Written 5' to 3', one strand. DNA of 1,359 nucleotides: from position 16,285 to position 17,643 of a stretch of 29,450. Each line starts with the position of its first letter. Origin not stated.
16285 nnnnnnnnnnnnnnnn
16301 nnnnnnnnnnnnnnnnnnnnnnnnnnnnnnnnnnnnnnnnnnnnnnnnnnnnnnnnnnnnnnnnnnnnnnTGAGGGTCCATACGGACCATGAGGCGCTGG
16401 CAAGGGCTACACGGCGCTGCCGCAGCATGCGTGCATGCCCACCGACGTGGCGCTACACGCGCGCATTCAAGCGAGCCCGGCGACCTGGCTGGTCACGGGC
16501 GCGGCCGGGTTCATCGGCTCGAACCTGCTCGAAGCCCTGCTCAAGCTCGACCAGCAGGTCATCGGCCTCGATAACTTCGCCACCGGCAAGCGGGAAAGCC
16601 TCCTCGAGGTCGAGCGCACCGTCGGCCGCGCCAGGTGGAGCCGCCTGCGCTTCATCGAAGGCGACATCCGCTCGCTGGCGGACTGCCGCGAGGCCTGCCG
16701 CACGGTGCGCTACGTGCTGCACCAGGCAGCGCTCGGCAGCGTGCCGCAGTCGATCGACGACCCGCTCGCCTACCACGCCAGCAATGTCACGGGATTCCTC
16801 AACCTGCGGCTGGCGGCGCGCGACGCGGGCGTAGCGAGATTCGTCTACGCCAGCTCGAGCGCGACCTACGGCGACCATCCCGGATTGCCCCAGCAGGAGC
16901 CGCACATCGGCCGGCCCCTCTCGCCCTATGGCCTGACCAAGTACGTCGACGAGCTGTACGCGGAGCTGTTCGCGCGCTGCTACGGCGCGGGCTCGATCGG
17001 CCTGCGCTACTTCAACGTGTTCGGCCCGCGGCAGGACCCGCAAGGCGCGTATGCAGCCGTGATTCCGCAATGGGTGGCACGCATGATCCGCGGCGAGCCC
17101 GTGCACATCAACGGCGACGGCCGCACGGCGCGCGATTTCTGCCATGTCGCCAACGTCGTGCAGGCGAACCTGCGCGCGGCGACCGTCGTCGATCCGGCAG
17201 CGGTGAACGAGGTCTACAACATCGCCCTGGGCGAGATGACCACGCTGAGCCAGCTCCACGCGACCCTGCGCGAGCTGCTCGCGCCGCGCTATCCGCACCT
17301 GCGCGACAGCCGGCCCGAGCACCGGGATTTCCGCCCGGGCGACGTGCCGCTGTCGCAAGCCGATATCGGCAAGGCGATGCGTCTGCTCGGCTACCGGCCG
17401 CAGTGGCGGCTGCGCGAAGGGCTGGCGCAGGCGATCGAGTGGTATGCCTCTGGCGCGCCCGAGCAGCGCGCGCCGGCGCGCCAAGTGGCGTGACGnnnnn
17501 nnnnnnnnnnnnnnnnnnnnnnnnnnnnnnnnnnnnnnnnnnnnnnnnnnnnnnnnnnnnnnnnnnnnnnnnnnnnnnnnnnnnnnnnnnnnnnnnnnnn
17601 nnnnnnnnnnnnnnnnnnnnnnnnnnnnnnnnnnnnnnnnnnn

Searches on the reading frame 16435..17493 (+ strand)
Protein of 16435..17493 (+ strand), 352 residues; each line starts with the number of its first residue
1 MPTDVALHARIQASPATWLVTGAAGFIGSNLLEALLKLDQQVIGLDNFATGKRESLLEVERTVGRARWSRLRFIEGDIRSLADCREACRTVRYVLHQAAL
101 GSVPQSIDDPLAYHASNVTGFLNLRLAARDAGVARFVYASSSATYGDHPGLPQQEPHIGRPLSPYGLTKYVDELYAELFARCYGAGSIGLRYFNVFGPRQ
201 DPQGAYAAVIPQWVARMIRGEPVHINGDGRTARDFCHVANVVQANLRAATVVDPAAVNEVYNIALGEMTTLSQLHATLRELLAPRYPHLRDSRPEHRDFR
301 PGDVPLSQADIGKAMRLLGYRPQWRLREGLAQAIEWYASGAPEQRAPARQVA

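Call 9: search_protein_families(library=ncbifam, proteins=[window:16435-17493:+])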
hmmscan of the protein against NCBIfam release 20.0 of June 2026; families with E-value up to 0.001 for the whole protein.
window:16435-17493:+ (352 aa): 28 families (the best 25 are shown)
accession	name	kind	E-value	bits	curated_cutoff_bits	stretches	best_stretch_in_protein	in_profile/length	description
NF011728.1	PRK15181.1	equivalog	2.1e-124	415.1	760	1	7-338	7-338/348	Vi polysaccharide biosynthesis UDP-N-acetylglucosaminuronic acid C-4 epimerase TviC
TIGR01179.1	galE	equivalog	1.4e-45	155.6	262.3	1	19-338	3-326/332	UDP-glucose 4-epimerase GalE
TIGR04180.1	EDH_00030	hypoth_equivalog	4.4e-39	134.3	475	1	19-323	2-295/297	NAD-dependent 4,6-dehydratase LegB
TIGR01181.1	dTDP_gluc_dehyt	equivalog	6.8e-39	133.8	365.1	1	18-339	2-313/321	dTDP-glucose 4,6-dehydratase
TIGR02197.1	heptose_epim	equivalog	1.1e-34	120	274.6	1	19-338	2-314/316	ADP-glyceromanno-heptose 6-epimerase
NF007956.0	PRK10675.1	subfamily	4.8e-32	111.4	394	1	19-337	4-329/338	UDP-glucose 4-epimerase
NF008360.0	PRK11150.1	equivalog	2.9e-19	69.4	452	1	135-271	110-243/310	ADP-glyceromanno-heptose 6-epimerase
NF007582.0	PRK10217.1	equivalog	6.3e-17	61.7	698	1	19-339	5-333/355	dTDP-glucose 4,6-dehydratase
NF007490.0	PRK10084.1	subfamily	1.9e-16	60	649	1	19-339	4-336/361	dTDP-glucose 4,6-dehydratase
TIGR03466.1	HpnA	hypoth_equivalog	5.4e-16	58.4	367.65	1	18-175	3-151/327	hopanoid-associated sugar epimerase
NF042422.1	oxyalk_red_OleD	equivalog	1.5e-15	57.4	580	1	19-278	4-246/329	2-alkyl-3-oxoalkanoate reductase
NF008872.0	PRK11908.1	equivalog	2.8e-13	49.6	294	1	19-345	5-343/349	bifunctional UDP-4-keto-pentose/UDP-xylose synthase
NF042423.1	oxyalk_red_Shew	equivalog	2.8e-12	46.3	580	1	17-252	10-224/331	2-alkyl-3-oxoalkanoate reductase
NF043036.1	ErythonDh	equivalog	1.2e-11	44.4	325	1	19-181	4-165/321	D-erythronate dehydrogenase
TIGR02622.1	CDP_4_6_dhtase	equivalog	1.6e-11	43.9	278.45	1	19-340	8-333/352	CDP-glucose 4,6-dehydratase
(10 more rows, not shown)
